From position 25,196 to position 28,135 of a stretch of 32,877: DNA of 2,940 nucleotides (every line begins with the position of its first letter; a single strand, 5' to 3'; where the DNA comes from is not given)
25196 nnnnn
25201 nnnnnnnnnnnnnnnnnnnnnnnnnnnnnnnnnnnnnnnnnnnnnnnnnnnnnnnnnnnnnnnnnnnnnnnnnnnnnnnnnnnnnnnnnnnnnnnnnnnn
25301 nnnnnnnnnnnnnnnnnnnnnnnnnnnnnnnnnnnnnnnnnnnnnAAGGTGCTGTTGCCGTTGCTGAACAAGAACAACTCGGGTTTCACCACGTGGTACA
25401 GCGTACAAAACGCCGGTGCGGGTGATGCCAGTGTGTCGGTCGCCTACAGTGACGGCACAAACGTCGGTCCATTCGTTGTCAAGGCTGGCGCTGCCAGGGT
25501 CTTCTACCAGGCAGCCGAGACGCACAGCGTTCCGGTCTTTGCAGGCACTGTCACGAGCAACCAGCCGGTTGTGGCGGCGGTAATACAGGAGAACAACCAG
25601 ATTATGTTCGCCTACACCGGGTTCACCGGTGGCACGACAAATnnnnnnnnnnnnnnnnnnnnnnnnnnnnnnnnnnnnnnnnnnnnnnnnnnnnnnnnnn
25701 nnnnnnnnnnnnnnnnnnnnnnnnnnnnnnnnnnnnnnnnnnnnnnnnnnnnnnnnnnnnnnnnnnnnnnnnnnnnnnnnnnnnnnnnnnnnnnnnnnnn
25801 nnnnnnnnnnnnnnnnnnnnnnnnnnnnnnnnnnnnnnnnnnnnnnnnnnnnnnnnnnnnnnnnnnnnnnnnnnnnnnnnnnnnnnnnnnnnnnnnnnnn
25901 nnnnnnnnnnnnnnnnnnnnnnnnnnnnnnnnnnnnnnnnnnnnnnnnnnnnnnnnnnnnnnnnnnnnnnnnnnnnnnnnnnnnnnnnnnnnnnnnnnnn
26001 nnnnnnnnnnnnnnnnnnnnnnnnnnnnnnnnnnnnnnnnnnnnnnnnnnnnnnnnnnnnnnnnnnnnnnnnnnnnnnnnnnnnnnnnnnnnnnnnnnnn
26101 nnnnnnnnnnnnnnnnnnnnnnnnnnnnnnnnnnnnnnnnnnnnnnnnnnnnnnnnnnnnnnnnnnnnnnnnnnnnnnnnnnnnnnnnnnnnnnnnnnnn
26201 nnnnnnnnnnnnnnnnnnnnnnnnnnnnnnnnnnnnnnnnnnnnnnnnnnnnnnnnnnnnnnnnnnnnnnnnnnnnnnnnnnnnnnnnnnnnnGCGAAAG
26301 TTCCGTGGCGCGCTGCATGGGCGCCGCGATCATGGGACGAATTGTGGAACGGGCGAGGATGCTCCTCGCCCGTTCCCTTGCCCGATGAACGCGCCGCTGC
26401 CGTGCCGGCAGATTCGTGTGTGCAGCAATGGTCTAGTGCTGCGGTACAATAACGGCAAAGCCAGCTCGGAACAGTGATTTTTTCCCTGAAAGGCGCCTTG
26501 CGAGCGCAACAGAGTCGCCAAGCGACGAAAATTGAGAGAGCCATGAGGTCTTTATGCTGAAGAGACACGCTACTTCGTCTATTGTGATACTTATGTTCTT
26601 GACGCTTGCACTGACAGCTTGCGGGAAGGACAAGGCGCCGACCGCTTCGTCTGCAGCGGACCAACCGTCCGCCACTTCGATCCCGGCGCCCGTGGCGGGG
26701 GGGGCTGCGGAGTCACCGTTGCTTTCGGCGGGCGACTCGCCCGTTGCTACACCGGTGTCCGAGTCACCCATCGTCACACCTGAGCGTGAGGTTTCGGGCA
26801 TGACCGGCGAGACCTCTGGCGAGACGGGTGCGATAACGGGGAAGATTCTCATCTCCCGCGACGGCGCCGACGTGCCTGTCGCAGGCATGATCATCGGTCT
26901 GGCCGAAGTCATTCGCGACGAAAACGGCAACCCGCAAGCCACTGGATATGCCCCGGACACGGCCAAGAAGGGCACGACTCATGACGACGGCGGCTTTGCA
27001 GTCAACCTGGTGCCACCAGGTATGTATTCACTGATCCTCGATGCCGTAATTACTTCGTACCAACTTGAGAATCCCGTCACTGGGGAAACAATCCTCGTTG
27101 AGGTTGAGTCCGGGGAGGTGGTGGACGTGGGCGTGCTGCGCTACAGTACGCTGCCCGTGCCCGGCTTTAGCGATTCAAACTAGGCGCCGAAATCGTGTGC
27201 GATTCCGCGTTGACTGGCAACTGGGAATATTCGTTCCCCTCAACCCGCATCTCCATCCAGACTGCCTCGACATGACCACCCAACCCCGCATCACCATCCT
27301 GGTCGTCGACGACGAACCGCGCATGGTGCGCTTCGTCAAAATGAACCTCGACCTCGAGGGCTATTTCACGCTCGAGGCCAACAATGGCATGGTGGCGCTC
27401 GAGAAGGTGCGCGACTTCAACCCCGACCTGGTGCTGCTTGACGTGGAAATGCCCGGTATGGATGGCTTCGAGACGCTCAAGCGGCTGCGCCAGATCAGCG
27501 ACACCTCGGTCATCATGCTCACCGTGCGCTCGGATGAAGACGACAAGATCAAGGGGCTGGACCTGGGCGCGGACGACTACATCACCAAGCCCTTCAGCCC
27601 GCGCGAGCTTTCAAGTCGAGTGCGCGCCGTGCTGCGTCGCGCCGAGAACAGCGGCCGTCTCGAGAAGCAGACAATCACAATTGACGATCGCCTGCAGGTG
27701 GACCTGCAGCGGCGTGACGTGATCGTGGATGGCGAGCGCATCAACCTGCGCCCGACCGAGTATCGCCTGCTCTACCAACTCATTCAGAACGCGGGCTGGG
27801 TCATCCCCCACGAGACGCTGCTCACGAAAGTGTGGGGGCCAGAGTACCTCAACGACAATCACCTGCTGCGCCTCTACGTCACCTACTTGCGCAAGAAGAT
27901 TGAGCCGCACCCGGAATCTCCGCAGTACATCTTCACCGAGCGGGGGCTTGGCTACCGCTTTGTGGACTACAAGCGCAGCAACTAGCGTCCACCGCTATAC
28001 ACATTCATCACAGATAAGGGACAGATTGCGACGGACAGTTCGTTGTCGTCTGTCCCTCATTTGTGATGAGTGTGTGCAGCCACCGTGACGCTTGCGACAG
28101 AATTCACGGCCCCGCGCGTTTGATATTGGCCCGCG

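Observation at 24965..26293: Monocistronic secreted protein made of four ~100-aa repeats of an unrecognised module; candidate glycosylated surface or sheath protein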

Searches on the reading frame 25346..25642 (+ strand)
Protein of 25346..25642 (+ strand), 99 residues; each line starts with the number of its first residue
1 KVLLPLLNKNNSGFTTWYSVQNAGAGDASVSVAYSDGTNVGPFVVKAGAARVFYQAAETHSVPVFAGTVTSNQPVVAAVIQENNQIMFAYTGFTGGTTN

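Call 30: search_solved_structures(query=A2, max_evalue=10, show_alignments=2)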
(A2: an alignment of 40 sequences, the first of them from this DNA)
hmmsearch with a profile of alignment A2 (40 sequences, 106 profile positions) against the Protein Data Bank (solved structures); distinct sequences matched with E-value up to 10: 1.
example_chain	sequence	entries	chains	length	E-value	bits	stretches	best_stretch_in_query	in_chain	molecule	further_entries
6qfs_A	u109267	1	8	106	0.62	13.8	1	7-74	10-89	Exoglucanase/xylanase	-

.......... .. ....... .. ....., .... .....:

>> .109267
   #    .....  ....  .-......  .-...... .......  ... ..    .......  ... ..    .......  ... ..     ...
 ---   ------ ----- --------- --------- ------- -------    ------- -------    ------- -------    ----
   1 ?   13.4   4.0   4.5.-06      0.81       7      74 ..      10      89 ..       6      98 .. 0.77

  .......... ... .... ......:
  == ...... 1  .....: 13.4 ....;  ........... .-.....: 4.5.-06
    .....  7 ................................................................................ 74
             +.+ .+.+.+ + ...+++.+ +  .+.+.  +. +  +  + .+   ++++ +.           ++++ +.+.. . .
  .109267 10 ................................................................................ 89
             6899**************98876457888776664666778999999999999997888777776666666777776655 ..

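Call 31: search_protein_families(library=pfam, alignment_id=A2, max_evalue=1)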
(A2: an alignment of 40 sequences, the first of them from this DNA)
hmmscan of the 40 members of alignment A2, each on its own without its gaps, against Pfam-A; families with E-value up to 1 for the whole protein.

A. member 1, seq(99 aa): 1 family
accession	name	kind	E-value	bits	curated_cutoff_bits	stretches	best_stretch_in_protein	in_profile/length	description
PF01356.24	A_amylase_inhib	-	0.0077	16.7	25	1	19-50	18-49/68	Alpha amylase inhibitor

B. families by the number of members that match (of 40 scanned): 19 families
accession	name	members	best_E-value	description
PF01356.24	A_amylase_inhib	9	0.0029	Alpha amylase inhibitor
PF14521.12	Aspzincin_M35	2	0.0024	Lysine-specific metallo-endopeptidase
PF18986.5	DUF5719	1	0.0062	Family of unknown function (DUF5719)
PF16871.11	DUF5077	1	0.014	Domain of unknown function (DUF5077)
PF18448.7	CBM46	1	0.014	Carbohydrate binding domain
PF15780.11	ASH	1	0.058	Abnormal spindle-like microcephaly-assoc'd, ASPM-SPD-2-Hydin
PF24053.1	DUF7356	1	0.063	Domain of unknown function (DUF7356)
PF08450.18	SGL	1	0.063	SMP-30/Gluconolactonase/LRE-like region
PF24593.1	DUF7617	1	0.067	Domain of unknown function (DUF7617)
PF14459.11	Prok-E2_C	1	0.097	Prokaryotic E2 family C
PF08428.16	Rib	1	0.12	Rib domain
PF19912.4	DUF6385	1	0.12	Domain of unknown function (DUF6385)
PF05199.19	GMC_oxred_C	1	0.12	GMC oxidoreductase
PF22958.2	Ltn1_1st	1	0.16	E3 ubiquitin-protein ligase listerin, N-terminal domain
PF20660.2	DUF6812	1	0.17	Family of unknown function (DUF6812)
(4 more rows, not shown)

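Call 38: find_homologous_proteins(query=A2, max_evalue=0.01)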
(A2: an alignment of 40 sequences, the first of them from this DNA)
Query A2 (40 sequences) (99 aa, profile of the alignment): 18 proteins with E <= 0.01 among 6800 candidates.
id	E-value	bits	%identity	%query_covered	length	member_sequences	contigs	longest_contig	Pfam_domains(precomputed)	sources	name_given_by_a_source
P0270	2.4e-36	142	69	99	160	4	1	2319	-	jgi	-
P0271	5.7e-35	138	45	70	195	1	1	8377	-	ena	-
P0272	1.8e-31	127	60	66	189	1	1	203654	-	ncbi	ncbi:MAG: hypothetical protein R2911_08010, partial [Caldilineaceae bacterium]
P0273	4.3e-31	125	39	95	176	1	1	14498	-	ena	-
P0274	4.6e-31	125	52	87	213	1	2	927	-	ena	-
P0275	2.2e-30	123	58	97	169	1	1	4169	-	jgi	-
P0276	6.2e-28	115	52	58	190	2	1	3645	-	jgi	-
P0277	7.0e-18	83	50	14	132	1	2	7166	-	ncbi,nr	ncbi:MAG TPA: hypothetical protein PK530_03075, partial [Anaerolineales bacterium]|nr:hypothetical p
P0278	2.5e-17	81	26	37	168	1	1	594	PF03415.20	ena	-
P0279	6.2e-17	80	56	36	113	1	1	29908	-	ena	-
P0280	5.0e-16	77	59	32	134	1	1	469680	-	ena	-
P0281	3.7e-15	74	38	51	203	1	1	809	-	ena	-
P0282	1.3e-13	69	45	22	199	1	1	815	-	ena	-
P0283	8.1e-12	63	-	-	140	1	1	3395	-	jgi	-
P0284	1.1e-10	60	-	-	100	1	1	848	-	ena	-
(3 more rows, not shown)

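Call 43: predict_structure(alignment_id=A2)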
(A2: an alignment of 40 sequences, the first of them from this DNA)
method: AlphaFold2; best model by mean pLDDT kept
length: 99 residues; sequences in the alignment: 40
mean_pLDDT: 93.6   pTM: 0.83
mean pLDDT of the five models: 93.6, 92.3, 91.7, 91.0, 88.2
residues with pLDDT >= 90: 93; 70-90: 3; 50-70: 0; < 50: 3
segments of 3 or more residues with pLDDT < 50: 97-99
pLDDT, mean of each block of 10 residues (from residue 1): 94 95 97 96 97 94 96 97 96 72
secondary structure, 60 per line:
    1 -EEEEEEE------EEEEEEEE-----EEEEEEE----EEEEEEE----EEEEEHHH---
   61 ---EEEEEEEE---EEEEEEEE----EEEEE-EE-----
elements in order: E2-8 E15-22 E28-34 E39-45 E50-54 E64-71 E75-82 E87-91

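Call 46: fold_search(model_id=the predicted structure, library=pdb)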
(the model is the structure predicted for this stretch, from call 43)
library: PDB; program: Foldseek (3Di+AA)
matches with E <= 10: 851; with E <= 0.001: 0
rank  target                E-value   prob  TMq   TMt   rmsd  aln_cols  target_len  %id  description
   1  1nc7_D                1.2e-03  1.00  0.70  0.61   3.3       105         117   13  Crystal Structure of Thermotoga maritima 1070 (released 2003-07-01)
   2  1nc7_A                1.8e-03  1.00  0.75  0.66   3.3       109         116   12  Crystal Structure of Thermotoga maritima 1070 (released 2003-07-01)
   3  1nc7_B                1.9e-03  1.00  0.74  0.64   3.1       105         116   12  Crystal Structure of Thermotoga maritima 1070 (released 2003-07-01)
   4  2ii8_B                5.5e-03  1.00  0.49  0.47   4.7        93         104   24  Anabaena sensory rhodopsin transducer (released 2007-03-20)
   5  2ii8_D                5.8e-03  1.00  0.49  0.49   4.9        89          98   26  Anabaena sensory rhodopsin transducer (released 2007-03-20)
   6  2iia                  6.4e-03  1.00  0.49  0.54   4.2        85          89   26  Anabaena sensory rhodopsin transducer (released 2007-03-20)
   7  2ii9_D                7.5e-03  1.00  0.49  0.51   4.6        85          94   27  Anabaena sensory rhodopsin transducer (released 2007-03-20)
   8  2ii8_A                7.5e-03  1.00  0.47  0.47   5.7        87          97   23  Anabaena sensory rhodopsin transducer (released 2007-03-20)
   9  2ii9_C                7.9e-03  1.00  0.49  0.52   4.5        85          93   25  Anabaena sensory rhodopsin transducer (released 2007-03-20)
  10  2ii8_C                1.1e-02  1.00  0.49  0.52   4.4        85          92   25  Anabaena sensory rhodopsin transducer (released 2007-03-20)
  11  2ii8_E                1.2e-02  1.00  0.49  0.52   4.3        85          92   25  Anabaena sensory rhodopsin transducer (released 2007-03-20)
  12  2ii8_F                1.5e-02  1.00  0.51  0.55   3.9        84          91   25  Anabaena sensory rhodopsin transducer (released 2007-03-20)
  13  2ii7_E                2.4e-02  1.00  0.53  0.50   4.7        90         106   24  Anabaena sensory rhodopsin transducer (released 2007-03-20)
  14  2ii7_H                2.7e-02  1.00  0.58  0.55   4.2        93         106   22  Anabaena sensory rhodopsin transducer (released 2007-03-20)
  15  2ii7_D                3.0e-02  1.00  0.55  0.53   4.0        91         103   23  Anabaena sensory rhodopsin transducer (released 2007-03-20)
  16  2ii7_F                3.0e-02  1.00  0.54  0.58   4.0        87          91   21  Anabaena sensory rhodopsin transducer (released 2007-03-20)
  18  2ii7_C                3.2e-02  1.00  0.54  0.50   3.9        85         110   26  Anabaena sensory rhodopsin transducer (released 2007-03-20)
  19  2ii7_A                4.6e-02  1.00  0.52  0.46   4.9        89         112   22  Anabaena sensory rhodopsin transducer (released 2007-03-20)
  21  2ii7_B                5.7e-02  1.00  0.46  0.40   4.1        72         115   28  Anabaena sensory rhodopsin transducer (released 2007-03-20)
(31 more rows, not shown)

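Call 83: fold_search(model_id=the predicted structure, library=viral)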
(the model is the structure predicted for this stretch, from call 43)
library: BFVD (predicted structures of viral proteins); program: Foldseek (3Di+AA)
matches with E <= 10: 968; with E <= 0.001: 0
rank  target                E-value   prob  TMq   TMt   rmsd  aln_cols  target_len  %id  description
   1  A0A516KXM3            2.7e-03  1.00  0.55  0.43   3.9        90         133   17  (no name in the UniProt tables at hand)
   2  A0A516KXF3            1.4e-02  1.00  0.50  0.49   4.1        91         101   16  (no name in the UniProt tables at hand)
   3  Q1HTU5                1.7e-02  1.00  0.46  0.30   4.8        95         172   13  Hypothetical pox protein [Squirrelpox virus]
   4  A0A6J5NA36            3.6e-02  1.00  0.49  0.43   4.6        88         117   19  Uncharacterized protein [uncultured Caudovirales phage]
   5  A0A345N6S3            3.8e-02  0.99  0.51  0.38   6.4       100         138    9  (no name in the UniProt tables at hand)
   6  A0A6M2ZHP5            4.0e-02  0.97  0.43  0.39   8.3       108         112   11  Virion protein [Synechococcus phage S-SCSM1]
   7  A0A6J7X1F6            4.7e-02  0.96  0.47  0.41  14.2       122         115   13  Uncharacterized protein [uncultured Caudovirales phage]
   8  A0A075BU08            4.7e-02  0.91  0.40  0.37   6.6       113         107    9  Virion structural protein [Microcystis phage MaMV-DC]
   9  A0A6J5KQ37            5.0e-02  0.91  0.41  0.38   5.7       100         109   19  Uncharacterized protein [uncultured Caudovirales phage]
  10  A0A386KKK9            6.5e-02  0.95  0.41  0.25   5.9        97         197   16  Uncharacterized protein [Microbacterium phage Burro]
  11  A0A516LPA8            6.9e-02  0.96  0.43  0.40   7.3       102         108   11  (no name in the UniProt tables at hand)
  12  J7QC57                6.9e-02  0.89  0.39  0.31   5.7        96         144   18  Uncharacterized protein [Alphaspiravirus yamagawaense]
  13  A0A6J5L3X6            7.3e-02  0.98  0.48  0.47   5.5       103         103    8  Uncharacterized protein [uncultured Caudovirales phage]
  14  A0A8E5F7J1            7.3e-02  0.93  0.44  0.38   9.5       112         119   12  (no name in the UniProt tables at hand)
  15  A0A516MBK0            7.3e-02  0.92  0.41  0.35   5.9       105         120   16  (no name in the UniProt tables at hand)
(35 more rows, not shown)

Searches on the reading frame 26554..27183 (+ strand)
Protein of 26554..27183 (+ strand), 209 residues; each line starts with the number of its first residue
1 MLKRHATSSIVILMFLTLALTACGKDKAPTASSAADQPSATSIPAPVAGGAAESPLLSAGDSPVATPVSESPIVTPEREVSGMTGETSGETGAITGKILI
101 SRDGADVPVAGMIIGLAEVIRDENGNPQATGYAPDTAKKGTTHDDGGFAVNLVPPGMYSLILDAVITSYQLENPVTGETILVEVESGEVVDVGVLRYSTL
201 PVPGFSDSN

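Call 10: search_protein_families(library=pfam, proteins=[window:26554-27183:+], max_evalue=0.001)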
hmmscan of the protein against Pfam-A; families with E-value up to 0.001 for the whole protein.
window:26554-27183:+ (209 aa): 0 families

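Call 44: search_protein_families(library=pfam, proteins=[window:26554-27180:+], max_evalue=1)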
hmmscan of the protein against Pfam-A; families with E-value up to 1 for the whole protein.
window:26554-27180:+ (209 aa): 3 families
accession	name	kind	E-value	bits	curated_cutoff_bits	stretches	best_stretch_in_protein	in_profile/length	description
PF13620.12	CarboxypepD_reg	-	0.012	16.3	32.3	1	135-164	27-56/82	Carboxypeptidase regulatory-like domain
PF13715.12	CarbopepD_reg_2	-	0.14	12.6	32.2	1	122-165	7-53/88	CarboxypepD_reg-like domain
PF04674.17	Phi_1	-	0.16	11.7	25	1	105-136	182-213/276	Phosphate-induced protein 1 conserved region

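Call 59: search_protein_families(library=ncbifam, proteins=[window:26554-27180:+], max_evalue=0.001)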
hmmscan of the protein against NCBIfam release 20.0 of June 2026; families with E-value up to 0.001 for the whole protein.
window:26554-27180:+ (209 aa): 0 families

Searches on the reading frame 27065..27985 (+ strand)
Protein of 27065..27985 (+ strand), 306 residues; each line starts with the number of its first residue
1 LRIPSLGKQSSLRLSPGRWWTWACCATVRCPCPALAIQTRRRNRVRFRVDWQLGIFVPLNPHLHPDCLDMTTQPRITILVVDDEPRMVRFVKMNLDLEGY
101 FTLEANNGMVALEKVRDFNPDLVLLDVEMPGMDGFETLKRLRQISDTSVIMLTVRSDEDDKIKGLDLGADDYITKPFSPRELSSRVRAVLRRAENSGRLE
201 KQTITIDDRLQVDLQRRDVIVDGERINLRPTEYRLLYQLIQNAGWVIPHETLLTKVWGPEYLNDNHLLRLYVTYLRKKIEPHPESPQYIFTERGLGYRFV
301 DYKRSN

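Call 10: search_protein_families(library=pfam, proteins=[window:27065-27985:+], max_evalue=0.001)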
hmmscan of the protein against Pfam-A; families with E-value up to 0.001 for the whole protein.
window:27065-27985:+ (306 aa): 2 families
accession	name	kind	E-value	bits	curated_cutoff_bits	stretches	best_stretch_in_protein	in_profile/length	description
PF00072.30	Response_reg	-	2.8e-31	108.4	30.2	1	78-186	1-110/111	Response regulator receiver domain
PF00486.34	Trans_reg_C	-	4.2e-22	78.4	26.2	1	223-299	1-77/77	Transcriptional regulatory protein, C terminal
